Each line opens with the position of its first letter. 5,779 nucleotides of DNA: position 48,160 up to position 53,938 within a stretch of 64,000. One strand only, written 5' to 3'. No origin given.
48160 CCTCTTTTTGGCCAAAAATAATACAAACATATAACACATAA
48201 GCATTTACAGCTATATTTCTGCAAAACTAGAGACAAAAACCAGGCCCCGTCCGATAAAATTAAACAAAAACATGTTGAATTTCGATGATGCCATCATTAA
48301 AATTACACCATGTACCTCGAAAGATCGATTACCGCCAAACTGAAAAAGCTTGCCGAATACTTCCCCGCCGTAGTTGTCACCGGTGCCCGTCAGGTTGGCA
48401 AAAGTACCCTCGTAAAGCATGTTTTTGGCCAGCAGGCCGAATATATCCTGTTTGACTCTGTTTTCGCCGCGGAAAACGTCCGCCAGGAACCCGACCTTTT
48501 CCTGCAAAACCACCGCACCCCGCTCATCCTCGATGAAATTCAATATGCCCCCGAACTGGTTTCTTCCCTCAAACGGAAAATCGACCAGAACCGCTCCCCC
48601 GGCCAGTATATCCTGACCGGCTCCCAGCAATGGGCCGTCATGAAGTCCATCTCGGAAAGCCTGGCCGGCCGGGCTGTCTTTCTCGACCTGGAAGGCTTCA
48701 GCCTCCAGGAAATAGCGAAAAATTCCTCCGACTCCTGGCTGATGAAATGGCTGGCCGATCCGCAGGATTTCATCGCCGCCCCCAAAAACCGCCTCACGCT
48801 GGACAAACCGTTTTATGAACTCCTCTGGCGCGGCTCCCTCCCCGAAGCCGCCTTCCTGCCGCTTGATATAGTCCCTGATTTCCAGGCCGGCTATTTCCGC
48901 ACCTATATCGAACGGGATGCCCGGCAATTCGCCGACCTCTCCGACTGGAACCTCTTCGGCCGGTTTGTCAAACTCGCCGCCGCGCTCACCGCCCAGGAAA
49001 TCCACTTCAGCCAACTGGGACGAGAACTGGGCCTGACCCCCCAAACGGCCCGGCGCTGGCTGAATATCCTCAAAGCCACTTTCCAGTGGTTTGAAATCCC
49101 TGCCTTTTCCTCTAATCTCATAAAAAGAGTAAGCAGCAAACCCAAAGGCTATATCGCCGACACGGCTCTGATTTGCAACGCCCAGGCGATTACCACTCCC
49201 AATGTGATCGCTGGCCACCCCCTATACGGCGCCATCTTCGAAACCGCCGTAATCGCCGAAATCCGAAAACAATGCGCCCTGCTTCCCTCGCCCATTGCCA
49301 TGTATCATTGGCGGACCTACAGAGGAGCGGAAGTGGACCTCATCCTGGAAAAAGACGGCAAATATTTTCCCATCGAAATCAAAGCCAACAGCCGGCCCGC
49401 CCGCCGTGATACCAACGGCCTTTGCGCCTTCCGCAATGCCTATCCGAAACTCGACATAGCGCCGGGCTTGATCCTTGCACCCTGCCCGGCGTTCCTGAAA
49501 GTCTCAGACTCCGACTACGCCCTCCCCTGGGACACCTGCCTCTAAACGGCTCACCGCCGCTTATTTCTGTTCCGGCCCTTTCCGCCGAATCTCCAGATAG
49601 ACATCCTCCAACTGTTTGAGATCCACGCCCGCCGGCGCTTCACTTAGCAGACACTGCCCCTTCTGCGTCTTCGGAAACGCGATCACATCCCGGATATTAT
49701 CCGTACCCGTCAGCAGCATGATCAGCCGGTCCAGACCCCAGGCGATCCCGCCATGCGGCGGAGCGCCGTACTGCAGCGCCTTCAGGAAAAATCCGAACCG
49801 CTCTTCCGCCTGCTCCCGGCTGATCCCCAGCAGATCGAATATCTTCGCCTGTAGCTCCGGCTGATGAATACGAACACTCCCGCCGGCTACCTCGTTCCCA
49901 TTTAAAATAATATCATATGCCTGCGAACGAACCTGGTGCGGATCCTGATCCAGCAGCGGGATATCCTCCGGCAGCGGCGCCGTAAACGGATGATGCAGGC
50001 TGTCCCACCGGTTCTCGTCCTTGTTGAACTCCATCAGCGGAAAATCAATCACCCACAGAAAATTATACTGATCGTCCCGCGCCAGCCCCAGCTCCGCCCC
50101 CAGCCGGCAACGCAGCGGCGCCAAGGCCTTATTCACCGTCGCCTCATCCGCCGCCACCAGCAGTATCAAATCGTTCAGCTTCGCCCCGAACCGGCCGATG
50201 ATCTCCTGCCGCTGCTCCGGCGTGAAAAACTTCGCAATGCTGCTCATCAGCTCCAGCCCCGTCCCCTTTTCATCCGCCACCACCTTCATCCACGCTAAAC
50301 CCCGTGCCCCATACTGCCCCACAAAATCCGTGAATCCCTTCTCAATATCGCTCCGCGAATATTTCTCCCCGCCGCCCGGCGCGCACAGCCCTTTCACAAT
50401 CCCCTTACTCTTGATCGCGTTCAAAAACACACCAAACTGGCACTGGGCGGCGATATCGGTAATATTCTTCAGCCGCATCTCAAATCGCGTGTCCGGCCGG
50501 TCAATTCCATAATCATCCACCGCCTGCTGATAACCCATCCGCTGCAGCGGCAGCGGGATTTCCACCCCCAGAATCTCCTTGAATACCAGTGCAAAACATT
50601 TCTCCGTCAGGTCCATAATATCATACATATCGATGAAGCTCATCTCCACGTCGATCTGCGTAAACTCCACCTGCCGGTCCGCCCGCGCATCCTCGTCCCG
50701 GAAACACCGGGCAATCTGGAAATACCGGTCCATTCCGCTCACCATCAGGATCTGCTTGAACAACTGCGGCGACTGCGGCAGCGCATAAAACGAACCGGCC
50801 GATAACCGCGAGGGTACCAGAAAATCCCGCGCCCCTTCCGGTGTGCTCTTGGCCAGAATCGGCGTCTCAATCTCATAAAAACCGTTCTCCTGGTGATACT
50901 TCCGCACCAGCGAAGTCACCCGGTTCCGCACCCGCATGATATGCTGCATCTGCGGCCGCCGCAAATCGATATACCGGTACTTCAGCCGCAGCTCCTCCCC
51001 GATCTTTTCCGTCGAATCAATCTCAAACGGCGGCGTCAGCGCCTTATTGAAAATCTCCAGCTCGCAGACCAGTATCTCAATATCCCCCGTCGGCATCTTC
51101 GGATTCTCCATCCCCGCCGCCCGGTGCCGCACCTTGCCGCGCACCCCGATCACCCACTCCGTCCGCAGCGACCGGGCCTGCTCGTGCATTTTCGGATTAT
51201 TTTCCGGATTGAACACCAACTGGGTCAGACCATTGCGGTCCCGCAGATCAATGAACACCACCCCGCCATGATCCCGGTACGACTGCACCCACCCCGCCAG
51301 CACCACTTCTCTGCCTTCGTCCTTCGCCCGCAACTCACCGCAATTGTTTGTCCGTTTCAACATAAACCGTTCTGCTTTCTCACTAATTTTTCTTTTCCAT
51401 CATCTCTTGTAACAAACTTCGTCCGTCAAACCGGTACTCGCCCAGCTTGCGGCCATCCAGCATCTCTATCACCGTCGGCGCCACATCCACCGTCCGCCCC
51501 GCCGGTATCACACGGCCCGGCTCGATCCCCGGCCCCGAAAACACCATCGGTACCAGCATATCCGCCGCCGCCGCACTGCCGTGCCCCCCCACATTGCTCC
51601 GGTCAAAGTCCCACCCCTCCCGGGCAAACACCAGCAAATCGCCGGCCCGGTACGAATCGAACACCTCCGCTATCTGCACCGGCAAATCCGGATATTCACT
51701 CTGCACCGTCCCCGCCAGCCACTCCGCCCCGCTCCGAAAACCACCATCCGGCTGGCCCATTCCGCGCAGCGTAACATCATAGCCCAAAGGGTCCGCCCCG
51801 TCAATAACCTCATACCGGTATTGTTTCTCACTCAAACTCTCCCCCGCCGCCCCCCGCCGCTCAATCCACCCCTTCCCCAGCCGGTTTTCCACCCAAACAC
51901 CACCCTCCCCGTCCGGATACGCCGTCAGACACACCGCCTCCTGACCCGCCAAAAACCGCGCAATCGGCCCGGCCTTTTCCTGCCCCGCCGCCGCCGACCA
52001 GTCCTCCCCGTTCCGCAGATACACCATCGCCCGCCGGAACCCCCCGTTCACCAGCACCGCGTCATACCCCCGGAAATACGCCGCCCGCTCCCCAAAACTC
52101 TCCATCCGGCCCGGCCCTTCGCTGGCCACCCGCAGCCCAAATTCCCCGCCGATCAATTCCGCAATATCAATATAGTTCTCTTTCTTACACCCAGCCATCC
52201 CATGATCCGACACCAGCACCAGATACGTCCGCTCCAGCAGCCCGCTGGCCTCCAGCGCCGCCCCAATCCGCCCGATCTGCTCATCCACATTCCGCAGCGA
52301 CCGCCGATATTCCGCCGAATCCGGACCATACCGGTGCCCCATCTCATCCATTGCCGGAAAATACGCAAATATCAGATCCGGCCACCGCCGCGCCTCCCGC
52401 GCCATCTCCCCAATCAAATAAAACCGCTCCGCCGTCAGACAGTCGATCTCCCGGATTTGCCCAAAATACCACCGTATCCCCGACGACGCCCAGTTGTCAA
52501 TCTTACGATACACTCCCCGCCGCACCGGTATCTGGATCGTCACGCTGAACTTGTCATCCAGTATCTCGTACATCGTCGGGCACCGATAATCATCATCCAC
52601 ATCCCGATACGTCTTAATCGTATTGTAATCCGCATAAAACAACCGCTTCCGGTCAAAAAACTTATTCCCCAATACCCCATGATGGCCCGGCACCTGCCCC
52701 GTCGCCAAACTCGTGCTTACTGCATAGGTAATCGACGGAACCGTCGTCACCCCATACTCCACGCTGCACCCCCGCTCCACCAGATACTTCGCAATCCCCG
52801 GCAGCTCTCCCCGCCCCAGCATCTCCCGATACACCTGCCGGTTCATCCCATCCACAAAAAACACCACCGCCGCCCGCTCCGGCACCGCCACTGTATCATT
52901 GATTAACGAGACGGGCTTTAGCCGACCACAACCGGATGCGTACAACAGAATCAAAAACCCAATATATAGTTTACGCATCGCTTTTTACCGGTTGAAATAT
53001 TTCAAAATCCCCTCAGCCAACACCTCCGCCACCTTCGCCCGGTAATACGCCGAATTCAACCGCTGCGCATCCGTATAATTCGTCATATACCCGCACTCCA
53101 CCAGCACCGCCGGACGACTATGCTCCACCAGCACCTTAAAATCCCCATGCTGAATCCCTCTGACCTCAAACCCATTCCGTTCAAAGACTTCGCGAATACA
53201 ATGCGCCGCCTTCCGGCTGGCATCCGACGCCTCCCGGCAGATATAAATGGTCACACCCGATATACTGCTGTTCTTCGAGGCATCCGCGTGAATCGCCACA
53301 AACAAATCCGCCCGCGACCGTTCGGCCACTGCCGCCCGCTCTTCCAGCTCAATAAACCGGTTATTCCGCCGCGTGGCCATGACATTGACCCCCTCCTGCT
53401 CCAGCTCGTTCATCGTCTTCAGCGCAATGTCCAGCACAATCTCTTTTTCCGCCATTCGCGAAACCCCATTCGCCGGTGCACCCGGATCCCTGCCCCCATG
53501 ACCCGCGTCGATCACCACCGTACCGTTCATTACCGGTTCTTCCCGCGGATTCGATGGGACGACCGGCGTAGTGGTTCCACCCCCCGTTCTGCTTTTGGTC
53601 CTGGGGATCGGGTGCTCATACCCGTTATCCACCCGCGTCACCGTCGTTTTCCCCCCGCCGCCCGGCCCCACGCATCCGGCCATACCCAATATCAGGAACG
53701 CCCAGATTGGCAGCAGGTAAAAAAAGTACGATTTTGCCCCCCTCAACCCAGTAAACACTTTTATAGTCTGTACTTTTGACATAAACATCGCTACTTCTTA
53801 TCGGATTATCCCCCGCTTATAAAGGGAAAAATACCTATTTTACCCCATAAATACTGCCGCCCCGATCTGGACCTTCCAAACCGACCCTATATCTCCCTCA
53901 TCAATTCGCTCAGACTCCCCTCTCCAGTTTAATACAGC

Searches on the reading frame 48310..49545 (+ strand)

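Call 30: search_protein_families(library=pfam, proteins=[window:48310-49545:+], max_evalue=0.001)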
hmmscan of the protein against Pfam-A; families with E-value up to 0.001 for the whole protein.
window:48310-49545:+ (411 aa): 2 families
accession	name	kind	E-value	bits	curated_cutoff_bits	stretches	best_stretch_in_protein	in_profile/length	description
PF13635.12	DUF4143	-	1.7e-40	138.8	28.1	1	201-360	1-160/160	Domain of unknown function (DUF4143)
PF13173.12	AAA_14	-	8.3e-25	87.7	27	1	19-135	3-128/129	AAA domain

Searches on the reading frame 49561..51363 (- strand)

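Call 69: search_protein_families(library=pfam, proteins=[window:49561-51363:-], max_evalue=0.0001)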
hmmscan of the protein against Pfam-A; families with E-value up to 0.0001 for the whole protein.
window:49561-51363:- (600 aa): 3 families
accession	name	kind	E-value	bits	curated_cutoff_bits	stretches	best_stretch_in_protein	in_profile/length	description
PF00152.25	tRNA-synt_2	-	1.5e-122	409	25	1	123-567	2-308/308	tRNA synthetases class II (D, K and N)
PF02938.19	GAD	-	9.4e-22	77.5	23.4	1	313-414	1-95/95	GAD domain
PF01336.31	tRNA_anti-codon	-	7.5e-17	61.5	27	1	20-104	1-74/75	OB-fold nucleic acid binding domain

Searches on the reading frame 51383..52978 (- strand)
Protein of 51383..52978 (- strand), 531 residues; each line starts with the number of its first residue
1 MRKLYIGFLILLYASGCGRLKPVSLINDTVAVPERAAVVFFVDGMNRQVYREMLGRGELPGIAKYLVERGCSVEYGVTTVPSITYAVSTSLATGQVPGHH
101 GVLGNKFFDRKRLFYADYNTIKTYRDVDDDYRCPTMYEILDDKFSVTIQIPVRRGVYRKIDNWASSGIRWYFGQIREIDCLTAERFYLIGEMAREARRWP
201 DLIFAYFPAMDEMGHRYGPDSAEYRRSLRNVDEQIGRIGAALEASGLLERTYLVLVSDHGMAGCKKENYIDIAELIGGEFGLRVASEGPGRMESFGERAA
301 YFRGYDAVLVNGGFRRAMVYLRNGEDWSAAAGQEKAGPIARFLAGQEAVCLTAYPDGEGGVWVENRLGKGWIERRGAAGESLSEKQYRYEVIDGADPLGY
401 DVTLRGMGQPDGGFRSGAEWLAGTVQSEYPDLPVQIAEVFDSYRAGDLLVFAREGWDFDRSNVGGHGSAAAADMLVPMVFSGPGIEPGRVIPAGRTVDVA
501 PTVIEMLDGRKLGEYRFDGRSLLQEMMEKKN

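Call 69: search_protein_families(library=pfam, proteins=[window:51383-52978:-], max_evalue=0.0001)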
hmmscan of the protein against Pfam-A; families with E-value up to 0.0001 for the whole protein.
window:51383-52978:- (531 aa): 2 families
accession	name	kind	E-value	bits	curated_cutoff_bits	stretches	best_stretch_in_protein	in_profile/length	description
PF01663.27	Phosphodiest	-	5.7e-39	135.1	23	1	38-288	2-248/342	Type I phosphodiesterase / nucleotide pyrophosphatase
PF00884.28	Sulfatase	-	1.4e-08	34.8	25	1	220-261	202-243/301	Sulfatase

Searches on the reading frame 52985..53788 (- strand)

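Call 69: search_protein_families(library=pfam, proteins=[window:52985-53788:-], max_evalue=0.0001)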
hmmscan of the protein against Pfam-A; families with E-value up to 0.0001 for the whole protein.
window:52985-53788:- (267 aa): 1 family
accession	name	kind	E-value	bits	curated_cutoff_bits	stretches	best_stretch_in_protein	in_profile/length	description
PF01520.23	Amidase_3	-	2.7e-48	164.7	27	1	91-262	1-173/174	N-acetylmuramoyl-L-alanine amidase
